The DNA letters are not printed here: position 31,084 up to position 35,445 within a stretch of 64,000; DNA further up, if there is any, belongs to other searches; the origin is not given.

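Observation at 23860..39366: Array of seven consecutive giant polytopic membrane proteins, including 'YYY'/DUF2298 and TIGR03663-like families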

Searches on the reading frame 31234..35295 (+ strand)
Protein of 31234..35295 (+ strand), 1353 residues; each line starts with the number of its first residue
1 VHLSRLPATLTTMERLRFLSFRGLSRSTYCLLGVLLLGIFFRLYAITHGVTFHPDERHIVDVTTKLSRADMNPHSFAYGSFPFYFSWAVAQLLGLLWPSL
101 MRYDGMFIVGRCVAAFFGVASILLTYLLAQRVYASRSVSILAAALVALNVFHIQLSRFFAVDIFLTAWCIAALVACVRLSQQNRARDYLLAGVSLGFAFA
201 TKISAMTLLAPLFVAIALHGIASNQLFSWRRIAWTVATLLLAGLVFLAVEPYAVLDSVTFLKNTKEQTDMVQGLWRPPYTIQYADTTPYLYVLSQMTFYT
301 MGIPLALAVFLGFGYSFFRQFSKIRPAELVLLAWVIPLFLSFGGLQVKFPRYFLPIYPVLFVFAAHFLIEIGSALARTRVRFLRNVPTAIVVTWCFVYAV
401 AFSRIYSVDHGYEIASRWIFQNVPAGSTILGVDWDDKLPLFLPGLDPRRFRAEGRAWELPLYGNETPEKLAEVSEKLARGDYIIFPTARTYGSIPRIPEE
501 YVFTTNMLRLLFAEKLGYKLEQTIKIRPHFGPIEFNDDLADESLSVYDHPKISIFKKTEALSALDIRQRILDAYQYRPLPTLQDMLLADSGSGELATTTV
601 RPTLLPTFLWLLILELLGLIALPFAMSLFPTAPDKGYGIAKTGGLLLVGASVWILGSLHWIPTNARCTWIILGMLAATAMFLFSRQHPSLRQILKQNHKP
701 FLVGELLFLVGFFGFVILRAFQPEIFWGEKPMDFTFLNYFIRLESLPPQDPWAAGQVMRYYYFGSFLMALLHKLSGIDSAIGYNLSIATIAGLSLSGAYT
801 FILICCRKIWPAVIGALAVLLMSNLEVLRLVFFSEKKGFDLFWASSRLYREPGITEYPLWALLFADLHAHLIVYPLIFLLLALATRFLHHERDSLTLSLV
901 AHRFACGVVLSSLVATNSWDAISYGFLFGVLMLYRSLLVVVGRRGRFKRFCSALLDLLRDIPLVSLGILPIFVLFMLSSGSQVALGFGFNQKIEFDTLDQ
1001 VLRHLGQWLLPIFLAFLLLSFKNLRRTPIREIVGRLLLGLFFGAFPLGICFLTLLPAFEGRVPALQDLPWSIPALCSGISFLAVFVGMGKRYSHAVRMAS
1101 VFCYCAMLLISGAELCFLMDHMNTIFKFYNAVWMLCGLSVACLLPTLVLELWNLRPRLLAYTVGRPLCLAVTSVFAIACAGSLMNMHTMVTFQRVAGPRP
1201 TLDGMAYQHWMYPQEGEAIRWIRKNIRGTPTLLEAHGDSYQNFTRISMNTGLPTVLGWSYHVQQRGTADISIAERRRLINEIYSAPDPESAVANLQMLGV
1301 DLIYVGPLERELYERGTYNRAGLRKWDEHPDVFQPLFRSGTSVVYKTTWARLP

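Call 3: search_protein_families(library=pfam, proteins=[window:31234-35295:+], max_evalue=0.01)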
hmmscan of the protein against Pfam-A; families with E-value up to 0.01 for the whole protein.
window:31234-35295:+ (1353 aa): 3 families
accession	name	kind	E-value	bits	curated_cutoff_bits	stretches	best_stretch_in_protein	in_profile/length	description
PF10060.15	DUF2298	-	4e-75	254.1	27.8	1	647-1135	1-487/488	Uncharacterized membrane protein (DUF2298)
PF13231.12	PMT_2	-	3.7e-11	43.9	26.1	1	110-243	24-153/160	Dolichyl-phosphate-mannose-protein mannosyltransferase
PF02366.24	PMT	-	1.6e-10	41.4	22.7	1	111-249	86-230/245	Dolichyl-phosphate-mannose-protein mannosyltransferase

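Call 4: search_protein_families(library=ncbifam, proteins=[window:31234-35295:+], max_evalue=0.01)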
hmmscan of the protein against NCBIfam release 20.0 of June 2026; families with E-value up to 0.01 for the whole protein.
window:31234-35295:+ (1353 aa): 4 families
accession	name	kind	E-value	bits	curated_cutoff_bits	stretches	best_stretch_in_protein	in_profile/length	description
TIGR03662.1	Chlor_Arch_YYY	subfamily_domain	3.6e-131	439.2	300.25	1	606-1347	4-726/727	chlor_Arch_YYY domain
TIGR03663.1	TIGR03663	subfamily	4e-06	26.1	126.25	1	33-368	6-336/435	flippase activity-associated protein Agl23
NF058602.1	PrMnsylTfPmt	equivalog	5.6e-06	25.4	800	1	32-186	41-197/530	protein O-mannosyltransferase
NF009784.2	PRK13279.1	equivalog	0.00041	19.1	567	1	111-239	84-217/539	lipid IV(A) 4-amino-4-deoxy-L-arabinosyltransferase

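Call 14: find_homologous_proteins(query=window:31234-35295:+, max_evalue=1e-10)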
Query window:31234-35295:+ (1353 aa): 539 proteins with E <= 1e-10 among 8000 candidates; the best 120 are listed.
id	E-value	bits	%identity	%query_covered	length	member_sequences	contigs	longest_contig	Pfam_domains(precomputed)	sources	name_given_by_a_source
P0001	0.0e+0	3051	100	99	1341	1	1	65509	PF10060.16,PF02366.25,PF13231.13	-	-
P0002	0.0e+0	2276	73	99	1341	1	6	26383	PF10060.16,PF02366.25,PF13231.13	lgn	-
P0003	0.0e+0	1692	58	98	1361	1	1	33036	PF10060.16,PF02366.25,PF13231.13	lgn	-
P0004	0.0e+0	1683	57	97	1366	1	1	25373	PF10060.16,PF02366.25,PF13231.13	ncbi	-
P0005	0.0e+0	1666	56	99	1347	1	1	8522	PF10060.16,PF02366.25,PF13231.13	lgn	-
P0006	0.0e+0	1340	49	97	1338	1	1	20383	PF10060.16,PF02366.25,PF13231.13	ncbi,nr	ncbi:MAG: phospholipid carrier-dependent glycosyltransferase [Oligoflexia bacterium]|nr:phospholipid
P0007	0.0e+0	1141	46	73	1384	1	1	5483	PF10060.16,PF02366.25,PF13231.13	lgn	-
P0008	0.0e+0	1097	43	97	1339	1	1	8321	PF10060.16,PF02366.25,PF13231.13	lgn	-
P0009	0.0e+0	1088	43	95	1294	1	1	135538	PF10060.16,PF02366.25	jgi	-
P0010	0.0e+0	1083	41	97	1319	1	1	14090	PF10060.16,PF13231.13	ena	-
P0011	0.0e+0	1054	42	96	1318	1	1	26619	PF10060.16,PF02366.25,PF13231.13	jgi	-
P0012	0.0e+0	1052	42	98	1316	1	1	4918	PF10060.16,PF02366.25,PF13231.13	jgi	-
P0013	0.0e+0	1045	43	97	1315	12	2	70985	PF10060.16,PF02366.25,PF13231.13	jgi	jgi:YYY domain-containing protein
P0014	0.0e+0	1045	42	96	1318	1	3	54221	PF10060.16,PF13231.13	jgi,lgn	-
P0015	0.0e+0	1039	43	96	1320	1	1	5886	PF10060.16,PF02366.25,PF13231.13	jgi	-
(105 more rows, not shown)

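Call 16: find_encoding_contigs(protein=P0004, flank=10000, max_places=2)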
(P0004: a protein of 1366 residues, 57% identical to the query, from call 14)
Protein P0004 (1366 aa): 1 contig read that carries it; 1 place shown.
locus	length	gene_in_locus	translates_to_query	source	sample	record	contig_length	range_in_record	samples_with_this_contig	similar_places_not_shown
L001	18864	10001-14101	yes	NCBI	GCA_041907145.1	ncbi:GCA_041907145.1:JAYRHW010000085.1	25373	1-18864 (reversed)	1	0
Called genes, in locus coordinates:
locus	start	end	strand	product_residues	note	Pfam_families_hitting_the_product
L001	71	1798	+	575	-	PF08668:HDOD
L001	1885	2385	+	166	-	PF03938:OmpH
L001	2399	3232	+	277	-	PF07179:SseB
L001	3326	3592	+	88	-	-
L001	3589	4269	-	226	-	PF00455:DeoRC (faint), PF06026:Rib_5-P_isom_A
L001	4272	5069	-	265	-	PF00106:adh_short, PF01370:Epimerase (weak), PF08659:KR, PF13460:NAD_binding_10 (faint), PF13561:adh_short_C2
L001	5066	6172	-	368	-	PF00535:Glycos_transf_2, PF13641:Glyco_tranf_2_3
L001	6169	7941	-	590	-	PF17297:PEPCK_N, PF00821:PEPCK_GTP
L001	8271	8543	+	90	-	-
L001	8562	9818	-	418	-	PF07884:VKOR, PF13462:Thioredoxin_4, PF01323:DSBA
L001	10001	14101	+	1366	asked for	PF13231:PMT_2, PF02366:PMT, PF10060:DUF2298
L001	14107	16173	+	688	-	PF10060:DUF2298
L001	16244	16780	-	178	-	-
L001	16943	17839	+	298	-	-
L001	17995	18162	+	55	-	-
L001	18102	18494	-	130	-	-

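Call 17: find_encoding_contigs(protein=P0006, flank=10000, max_places=2)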
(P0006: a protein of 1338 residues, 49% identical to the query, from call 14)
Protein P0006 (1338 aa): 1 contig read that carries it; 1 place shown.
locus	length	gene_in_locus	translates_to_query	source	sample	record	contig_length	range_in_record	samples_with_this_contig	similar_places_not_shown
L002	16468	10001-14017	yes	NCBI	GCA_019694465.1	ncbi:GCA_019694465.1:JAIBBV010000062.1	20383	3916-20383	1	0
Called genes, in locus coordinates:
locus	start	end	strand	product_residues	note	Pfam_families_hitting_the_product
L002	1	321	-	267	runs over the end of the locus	PF00106:adh_short, PF01370:Epimerase, PF08659:KR, PF13561:adh_short_C2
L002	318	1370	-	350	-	PF00535:Glycos_transf_2, PF13641:Glyco_tranf_2_3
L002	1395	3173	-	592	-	PF17297:PEPCK_N, PF00821:PEPCK_GTP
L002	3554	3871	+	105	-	-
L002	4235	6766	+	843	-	-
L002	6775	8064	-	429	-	PF07884:VKOR, PF13462:Thioredoxin_4, PF01323:DSBA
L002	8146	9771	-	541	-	-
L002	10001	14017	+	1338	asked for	PF02366:PMT, PF13231:PMT_2, PF10060:DUF2298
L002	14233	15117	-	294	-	PF07714:PK_Tyr_Ser-Thr, PF00069:Pkinase, PF03109:ABC1 (weak), PF17667:Pkinase_fungal (weak)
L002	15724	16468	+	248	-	PF17820:PDZ_6 (weak)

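Call 18: find_encoding_contigs(protein=P0002, flank=10000, max_places=2)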
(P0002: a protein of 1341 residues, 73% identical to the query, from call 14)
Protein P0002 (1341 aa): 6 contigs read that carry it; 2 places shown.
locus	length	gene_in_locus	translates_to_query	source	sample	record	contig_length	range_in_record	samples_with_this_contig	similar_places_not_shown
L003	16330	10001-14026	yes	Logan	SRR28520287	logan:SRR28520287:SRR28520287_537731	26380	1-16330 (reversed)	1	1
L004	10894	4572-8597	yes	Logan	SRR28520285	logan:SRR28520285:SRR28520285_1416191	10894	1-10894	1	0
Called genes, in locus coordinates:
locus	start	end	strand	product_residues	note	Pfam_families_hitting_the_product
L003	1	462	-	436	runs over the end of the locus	PF07884:VKOR, PF13462:Thioredoxin_4, PF01323:DSBA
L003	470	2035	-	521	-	-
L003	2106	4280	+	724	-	PF13231:PMT_2, PF07691:PA14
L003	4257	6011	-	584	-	-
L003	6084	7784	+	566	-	PF13231:PMT_2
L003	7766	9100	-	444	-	PF13472:Lipase_GDSL_2 (weak)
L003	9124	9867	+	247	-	PF00535:Glycos_transf_2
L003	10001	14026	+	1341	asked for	PF13231:PMT_2, PF02366:PMT, PF10060:DUF2298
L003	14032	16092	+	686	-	PF10060:DUF2298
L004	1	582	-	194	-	?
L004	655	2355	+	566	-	PF13231:PMT_2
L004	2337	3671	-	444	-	PF13472:Lipase_GDSL_2 (weak)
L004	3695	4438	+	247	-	PF00535:Glycos_transf_2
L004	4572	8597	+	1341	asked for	PF13231:PMT_2, PF02366:PMT, PF10060:DUF2298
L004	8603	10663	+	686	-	PF10060:DUF2298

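Call 19: find_encoding_contigs(protein=P0003, flank=10000, max_places=2)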
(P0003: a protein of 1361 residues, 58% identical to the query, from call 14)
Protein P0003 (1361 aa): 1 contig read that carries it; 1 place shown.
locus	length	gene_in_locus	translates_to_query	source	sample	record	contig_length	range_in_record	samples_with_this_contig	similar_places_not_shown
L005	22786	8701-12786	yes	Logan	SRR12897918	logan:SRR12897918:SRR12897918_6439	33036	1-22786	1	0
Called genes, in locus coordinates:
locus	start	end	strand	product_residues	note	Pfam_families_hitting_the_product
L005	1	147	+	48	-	?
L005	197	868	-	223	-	PF00455:DeoRC (weak), PF06026:Rib_5-P_isom_A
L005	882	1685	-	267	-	PF00106:adh_short, PF01370:Epimerase (weak), PF08659:KR, PF13460:NAD_binding_10 (weak), PF13561:adh_short_C2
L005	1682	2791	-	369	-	PF00535:Glycos_transf_2, PF13641:Glyco_tranf_2_3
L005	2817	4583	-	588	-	PF17297:PEPCK_N, PF00821:PEPCK_GTP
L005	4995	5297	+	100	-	-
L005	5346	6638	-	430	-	PF07884:VKOR, PF13462:Thioredoxin_4, PF01323:DSBA (faint)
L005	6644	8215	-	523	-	-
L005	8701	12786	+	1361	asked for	PF02366:PMT, PF13231:PMT_2, PF10060:DUF2298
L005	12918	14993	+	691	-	PF10060:DUF2298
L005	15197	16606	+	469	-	PF08447:PAS_3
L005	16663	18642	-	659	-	PF13231:PMT_2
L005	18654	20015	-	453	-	PF01593:Amino_oxidase, PF13450:NAD_binding_8, PF13738:Pyr_redox_3 (weak)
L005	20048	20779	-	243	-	PF00535:Glycos_transf_2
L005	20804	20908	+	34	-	-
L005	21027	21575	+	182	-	-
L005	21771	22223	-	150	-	-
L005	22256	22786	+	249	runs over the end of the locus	-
